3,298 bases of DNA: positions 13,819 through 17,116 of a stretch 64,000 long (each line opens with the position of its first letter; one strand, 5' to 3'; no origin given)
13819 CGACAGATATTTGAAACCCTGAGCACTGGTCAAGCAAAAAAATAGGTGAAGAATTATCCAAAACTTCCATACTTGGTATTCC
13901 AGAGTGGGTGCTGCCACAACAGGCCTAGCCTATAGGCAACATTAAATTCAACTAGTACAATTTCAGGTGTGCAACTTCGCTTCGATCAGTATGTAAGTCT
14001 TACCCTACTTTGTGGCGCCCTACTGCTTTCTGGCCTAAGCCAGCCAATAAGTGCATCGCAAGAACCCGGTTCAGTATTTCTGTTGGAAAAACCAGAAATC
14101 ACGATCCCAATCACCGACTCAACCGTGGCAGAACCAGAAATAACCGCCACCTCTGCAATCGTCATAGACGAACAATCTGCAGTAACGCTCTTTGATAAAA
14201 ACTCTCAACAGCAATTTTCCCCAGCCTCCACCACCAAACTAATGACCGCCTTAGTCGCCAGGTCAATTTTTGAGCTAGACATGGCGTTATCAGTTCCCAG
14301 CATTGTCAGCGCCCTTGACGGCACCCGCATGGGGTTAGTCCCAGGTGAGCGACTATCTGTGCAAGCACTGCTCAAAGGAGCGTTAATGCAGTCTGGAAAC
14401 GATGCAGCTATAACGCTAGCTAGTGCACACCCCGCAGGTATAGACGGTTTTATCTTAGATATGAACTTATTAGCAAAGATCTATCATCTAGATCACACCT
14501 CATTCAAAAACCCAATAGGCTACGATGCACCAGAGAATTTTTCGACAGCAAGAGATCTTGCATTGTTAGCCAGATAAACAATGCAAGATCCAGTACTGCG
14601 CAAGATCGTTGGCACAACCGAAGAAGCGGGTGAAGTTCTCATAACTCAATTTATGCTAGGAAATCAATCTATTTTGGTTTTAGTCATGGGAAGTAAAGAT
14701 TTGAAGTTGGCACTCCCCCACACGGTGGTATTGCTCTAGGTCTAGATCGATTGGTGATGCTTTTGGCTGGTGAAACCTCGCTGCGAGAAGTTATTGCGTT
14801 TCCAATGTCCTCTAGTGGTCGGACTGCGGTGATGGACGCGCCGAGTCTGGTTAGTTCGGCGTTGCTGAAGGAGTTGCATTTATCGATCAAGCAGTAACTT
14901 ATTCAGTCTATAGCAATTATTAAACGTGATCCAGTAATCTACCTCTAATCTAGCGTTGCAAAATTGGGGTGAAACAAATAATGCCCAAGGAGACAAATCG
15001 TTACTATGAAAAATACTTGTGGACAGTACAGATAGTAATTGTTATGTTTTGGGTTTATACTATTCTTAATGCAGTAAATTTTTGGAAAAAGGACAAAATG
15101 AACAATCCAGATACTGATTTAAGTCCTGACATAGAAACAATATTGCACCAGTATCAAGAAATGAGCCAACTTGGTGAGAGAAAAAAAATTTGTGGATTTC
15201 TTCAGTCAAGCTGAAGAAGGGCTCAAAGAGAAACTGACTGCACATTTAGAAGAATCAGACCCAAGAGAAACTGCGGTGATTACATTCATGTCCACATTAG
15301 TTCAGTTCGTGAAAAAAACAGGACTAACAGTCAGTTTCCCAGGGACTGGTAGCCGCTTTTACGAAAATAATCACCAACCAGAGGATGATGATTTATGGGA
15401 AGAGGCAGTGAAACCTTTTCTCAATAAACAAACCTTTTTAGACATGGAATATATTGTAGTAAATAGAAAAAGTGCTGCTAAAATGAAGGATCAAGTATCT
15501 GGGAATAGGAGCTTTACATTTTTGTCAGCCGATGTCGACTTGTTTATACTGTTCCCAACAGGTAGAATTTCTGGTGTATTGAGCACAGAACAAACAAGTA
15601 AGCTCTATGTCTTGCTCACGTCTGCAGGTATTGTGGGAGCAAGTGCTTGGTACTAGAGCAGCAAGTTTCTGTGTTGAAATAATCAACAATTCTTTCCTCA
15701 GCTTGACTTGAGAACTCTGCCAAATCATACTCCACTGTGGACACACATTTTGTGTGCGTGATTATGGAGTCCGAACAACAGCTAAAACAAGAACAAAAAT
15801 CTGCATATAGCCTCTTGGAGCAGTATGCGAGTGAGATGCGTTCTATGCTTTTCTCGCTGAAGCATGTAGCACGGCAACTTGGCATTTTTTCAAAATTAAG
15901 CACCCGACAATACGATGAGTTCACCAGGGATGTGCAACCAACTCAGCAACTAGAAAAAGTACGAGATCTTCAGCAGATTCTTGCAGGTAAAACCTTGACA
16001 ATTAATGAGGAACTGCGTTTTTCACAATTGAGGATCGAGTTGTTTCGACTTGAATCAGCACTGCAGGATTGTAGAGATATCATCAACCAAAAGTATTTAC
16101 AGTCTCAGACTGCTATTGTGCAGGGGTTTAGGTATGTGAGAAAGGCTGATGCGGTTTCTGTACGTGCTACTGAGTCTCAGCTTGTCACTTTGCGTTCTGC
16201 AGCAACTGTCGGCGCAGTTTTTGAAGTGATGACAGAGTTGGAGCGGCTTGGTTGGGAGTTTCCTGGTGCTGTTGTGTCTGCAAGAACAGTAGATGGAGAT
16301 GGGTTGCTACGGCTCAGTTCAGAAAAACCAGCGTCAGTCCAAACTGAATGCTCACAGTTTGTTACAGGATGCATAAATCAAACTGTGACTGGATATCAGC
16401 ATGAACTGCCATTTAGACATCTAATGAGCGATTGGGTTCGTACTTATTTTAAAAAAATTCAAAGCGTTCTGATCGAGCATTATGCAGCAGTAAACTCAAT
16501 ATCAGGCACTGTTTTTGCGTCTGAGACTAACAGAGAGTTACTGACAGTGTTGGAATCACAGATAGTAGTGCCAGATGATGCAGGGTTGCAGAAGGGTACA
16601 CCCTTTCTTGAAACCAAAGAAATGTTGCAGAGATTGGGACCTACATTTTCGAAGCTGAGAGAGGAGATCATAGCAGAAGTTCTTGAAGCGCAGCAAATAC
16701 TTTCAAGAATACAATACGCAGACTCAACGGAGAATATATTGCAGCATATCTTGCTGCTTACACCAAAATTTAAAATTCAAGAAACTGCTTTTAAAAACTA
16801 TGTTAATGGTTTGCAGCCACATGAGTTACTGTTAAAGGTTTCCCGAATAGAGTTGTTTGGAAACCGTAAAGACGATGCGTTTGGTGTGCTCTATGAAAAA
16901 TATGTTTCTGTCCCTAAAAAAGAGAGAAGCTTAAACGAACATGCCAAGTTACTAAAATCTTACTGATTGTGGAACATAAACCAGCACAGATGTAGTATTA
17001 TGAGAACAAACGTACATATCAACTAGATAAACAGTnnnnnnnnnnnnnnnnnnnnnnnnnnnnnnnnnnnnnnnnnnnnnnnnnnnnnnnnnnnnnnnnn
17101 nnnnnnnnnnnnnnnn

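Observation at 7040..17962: Ancient tandem segmental duplication (aspS-3'end / gene X / dacA) with a chimeric dacA-5'::aspS-3' junction and reciprocal decay of the copies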

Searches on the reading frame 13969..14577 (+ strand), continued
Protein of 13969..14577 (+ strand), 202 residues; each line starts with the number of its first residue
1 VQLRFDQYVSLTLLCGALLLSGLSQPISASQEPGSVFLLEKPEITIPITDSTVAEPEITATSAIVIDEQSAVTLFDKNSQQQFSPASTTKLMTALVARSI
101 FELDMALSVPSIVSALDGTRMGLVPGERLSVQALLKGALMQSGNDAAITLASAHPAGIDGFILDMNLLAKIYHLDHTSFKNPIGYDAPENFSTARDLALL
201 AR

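Call 41: find_encoding_contigs(protein=P0008, flank=10000, max_places=3)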
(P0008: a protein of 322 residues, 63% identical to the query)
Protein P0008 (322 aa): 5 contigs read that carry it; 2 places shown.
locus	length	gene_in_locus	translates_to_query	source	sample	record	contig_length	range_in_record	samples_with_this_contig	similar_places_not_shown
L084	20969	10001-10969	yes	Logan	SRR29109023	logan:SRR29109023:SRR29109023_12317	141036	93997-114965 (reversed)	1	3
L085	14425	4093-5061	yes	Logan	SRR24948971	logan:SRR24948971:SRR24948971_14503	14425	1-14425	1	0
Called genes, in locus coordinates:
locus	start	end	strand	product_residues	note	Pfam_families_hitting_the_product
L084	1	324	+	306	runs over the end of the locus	PF02355:SecD_SecF_C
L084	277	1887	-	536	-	PF01743:PolyA_pol, PF12627:PolyA_pol_RNAbd, PF01966:HD, PF13735:tRNA_NucTran2_2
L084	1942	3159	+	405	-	PF09594:GT87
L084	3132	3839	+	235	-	PF12158:DUF3592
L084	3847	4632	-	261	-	-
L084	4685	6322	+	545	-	PF01368:DHH, PF02272:DHHA1, PF17768:RecJ_OB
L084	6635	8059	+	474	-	PF01336:tRNA_anti-codon, PF00152:tRNA-synt_2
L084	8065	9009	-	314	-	-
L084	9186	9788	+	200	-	-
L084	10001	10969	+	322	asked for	PF00768:Peptidase_S11, PF02113:Peptidase_S13 (weak), PF13354:Beta-lactamase2 (weak)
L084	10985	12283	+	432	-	PF02737:3HCDH_N (faint), PF03446:NAD_binding_2 (faint), PF03721:UDPG_MGDP_dh_N, PF03807:F420_oxidored (faint), PF00984:UDPG_MGDP_dh, PF03720:UDPG_MGDP_dh_C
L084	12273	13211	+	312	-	PF01073:3Beta_HSD, PF01370:Epimerase, PF02719:Polysacc_synt_2 (weak), PF04321:RmlD_sub_bind, PF07993:NAD_binding_4 (weak), PF16363:GDP_Man_Dehyd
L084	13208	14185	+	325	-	PF01370:Epimerase, PF04321:RmlD_sub_bind, PF05368:NmrA (weak), PF16363:GDP_Man_Dehyd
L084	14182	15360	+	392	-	PF00535:Glycos_transf_2, PF04138:GtrA_DPMS_TM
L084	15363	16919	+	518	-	PF13231:PMT_2 (weak)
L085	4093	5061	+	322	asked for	PF00768:Peptidase_S11, PF02113:Peptidase_S13 (weak), PF13354:Beta-lactamase2 (weak)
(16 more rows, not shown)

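Call 77: find_encoding_contigs(protein=P0011, flank=10000, max_places=2)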
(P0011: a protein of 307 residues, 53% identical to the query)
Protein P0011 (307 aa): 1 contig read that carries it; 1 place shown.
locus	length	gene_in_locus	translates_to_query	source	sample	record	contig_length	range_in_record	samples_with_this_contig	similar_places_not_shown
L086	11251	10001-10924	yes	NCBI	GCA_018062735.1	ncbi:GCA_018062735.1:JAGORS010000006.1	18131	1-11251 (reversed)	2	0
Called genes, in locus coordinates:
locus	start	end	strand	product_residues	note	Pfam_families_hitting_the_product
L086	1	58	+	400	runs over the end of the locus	PF11258:DUF3048, PF17479:DUF3048_C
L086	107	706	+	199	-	-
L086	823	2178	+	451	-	PF21760:SecD_1st, PF22599:SecDF_P1_head, PF02355:SecD_SecF_C, PF03176:MMPL (weak)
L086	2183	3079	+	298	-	PF02355:SecD_SecF_C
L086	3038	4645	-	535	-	PF01743:PolyA_pol, PF12627:PolyA_pol_RNAbd, PF01966:HD (weak), PF13735:tRNA_NucTran2_2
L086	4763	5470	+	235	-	PF12158:DUF3592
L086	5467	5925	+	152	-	PF12158:DUF3592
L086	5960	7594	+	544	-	PF01368:DHH, PF02272:DHHA1, PF17768:RecJ_OB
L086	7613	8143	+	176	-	-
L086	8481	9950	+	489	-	PF01336:tRNA_anti-codon, PF00152:tRNA-synt_2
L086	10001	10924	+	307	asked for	PF02113:Peptidase_S13 (weak), PF00768:Peptidase_S11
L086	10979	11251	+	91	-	?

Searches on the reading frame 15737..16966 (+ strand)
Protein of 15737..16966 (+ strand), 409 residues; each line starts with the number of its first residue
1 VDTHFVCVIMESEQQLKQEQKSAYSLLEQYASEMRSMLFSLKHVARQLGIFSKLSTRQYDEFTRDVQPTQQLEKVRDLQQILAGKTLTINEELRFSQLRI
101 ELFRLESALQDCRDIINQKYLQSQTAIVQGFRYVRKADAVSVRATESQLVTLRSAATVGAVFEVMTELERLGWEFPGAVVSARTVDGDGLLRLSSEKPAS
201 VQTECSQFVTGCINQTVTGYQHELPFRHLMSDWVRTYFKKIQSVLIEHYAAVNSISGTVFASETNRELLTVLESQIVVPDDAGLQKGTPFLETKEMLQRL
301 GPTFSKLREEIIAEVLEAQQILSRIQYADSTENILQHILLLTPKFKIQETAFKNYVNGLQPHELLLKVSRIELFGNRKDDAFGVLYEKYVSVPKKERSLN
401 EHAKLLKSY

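Call 5: search_protein_families(library=pfam, proteins=[window:15737-16966:+], max_evalue=0.01)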
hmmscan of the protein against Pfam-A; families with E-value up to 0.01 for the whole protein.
window:15737-16966:+ (409 aa): 0 families

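Call 6: search_protein_families(library=ncbifam, proteins=[window:15737-16966:+], max_evalue=0.01)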
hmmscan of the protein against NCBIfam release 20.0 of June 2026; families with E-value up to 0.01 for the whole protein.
window:15737-16966:+ (409 aa): 0 families

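Call 12: find_homologous_proteins(query=window:15764-16966:+, max_evalue=0.001)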
Query window:15764-16966:+ (400 aa): 1 proteins with E <= 0.001 among 8000 candidates.
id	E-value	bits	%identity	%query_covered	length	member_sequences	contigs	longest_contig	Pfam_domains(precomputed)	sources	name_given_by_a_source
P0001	4.8e-254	860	100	100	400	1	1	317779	-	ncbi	-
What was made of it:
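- Checked: X most likely starts at ATG 15764 (400 aa, as in the public protein P0001, call 12).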

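Call 14: find_encoding_contigs(protein=P0001, flank=10000, max_places=5)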
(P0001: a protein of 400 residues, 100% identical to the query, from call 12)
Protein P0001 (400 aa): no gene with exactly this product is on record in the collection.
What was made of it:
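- Tried and rejected: Exact look-up of X's contig found nothing on record (call 14).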

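Call 17: search_protein_families(library=phrogs, proteins=[window:15764-16966:+], max_evalue=0.01)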
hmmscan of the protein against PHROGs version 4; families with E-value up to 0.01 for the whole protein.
window:15764-16966:+ (400 aa): 0 families

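Call 18: search_protein_families(library=padloc, proteins=[window:15764-16966:+], max_evalue=0.01)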
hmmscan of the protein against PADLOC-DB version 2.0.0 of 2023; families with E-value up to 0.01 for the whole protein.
window:15764-16966:+ (400 aa): 0 families

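Call 24: search_protein_representatives(protein=window:15764-16966:+)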
Query: 400 residues. Proteins with E-value up to 0.001 (for the whole library): 3; up to 1e-10: 2; up to 1e-30: 2. The best 3 are listed.
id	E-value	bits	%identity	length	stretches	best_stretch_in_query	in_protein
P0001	1.5e-254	860.2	100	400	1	1-400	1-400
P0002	1.2e-65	238.9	65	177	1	221-390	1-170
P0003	1.5e-07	47.8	45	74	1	93-156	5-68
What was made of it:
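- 15764..16966 (+): X, intact (400 aa): an all-helical ORFan found only in this genome. Word-index search finds only itself (call 12). phmmer over 1.84 billion representatives finds only itself and the two X' fragments (call 24).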

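Call 36: find_related_loci(query=window:15764-16966:+, collection=metagenome_contigs, flank=10000)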
Query window:15764-16966:+ (400 aa) in metagenome_contigs; peptide patterns used: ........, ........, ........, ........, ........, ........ (x = any residue, [..] = any of these).
233 stretches matched a pattern, but none encodes a relative of the query by tblastn (E <= 1e-3).
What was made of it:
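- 15764..16966 (+): No metagenome locus (call 36).
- Tried and rejected: The word-index search (call 12), phmmer over 1.84 billion representatives (call 24) and a JGI metagenome scan (call 36) found only this genome's own copies.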

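Call 65: predict_structure(alignment_id=A1)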
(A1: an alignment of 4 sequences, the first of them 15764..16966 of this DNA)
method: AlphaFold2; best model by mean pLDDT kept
length: 400 residues; sequences in the alignment: 4
mean_pLDDT: 40.8   pTM: 0.28
mean pLDDT of the five models: 40.8, 40.6, 39.5, 39.4, 36.4
residues with pLDDT >= 90: 0; 70-90: 29; 50-70: 63; < 50: 308
segments of 3 or more residues with pLDDT < 50: 38-57, 114-400
pLDDT, mean of each block of 10 residues (from residue 1): 70 73 65 53 45 50 69 72 67 63 55 45 31 31 27 34 31 23 25 28 24 22 33 39 36 33 29 34 34 39 43 44 39 35 37 32 28 31 28 32
secondary structure, 60 per line:
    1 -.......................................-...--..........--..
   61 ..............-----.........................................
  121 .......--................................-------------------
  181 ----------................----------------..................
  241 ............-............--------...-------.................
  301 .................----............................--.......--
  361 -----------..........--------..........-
elements in order: H2-40 H47-56 H59-74 H80-127 H130-161 H191-206 H223-252 H254-265 H284-317 H322-349 H352-358 H372-381 H390-399
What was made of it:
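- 15764..16966 (+): AlphaFold2 pLDDT 40.8 (call 65).
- Tried and rejected: AlphaFold2 with a 4-row alignment gave pLDDT 40.8, all-helical, so no fold search was run (call 65).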

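Call 75: search_solved_structures(query=window:15764-16966:+, max_evalue=1)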
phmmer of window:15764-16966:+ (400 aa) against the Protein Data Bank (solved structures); distinct sequences matched with E-value up to 1: 0.
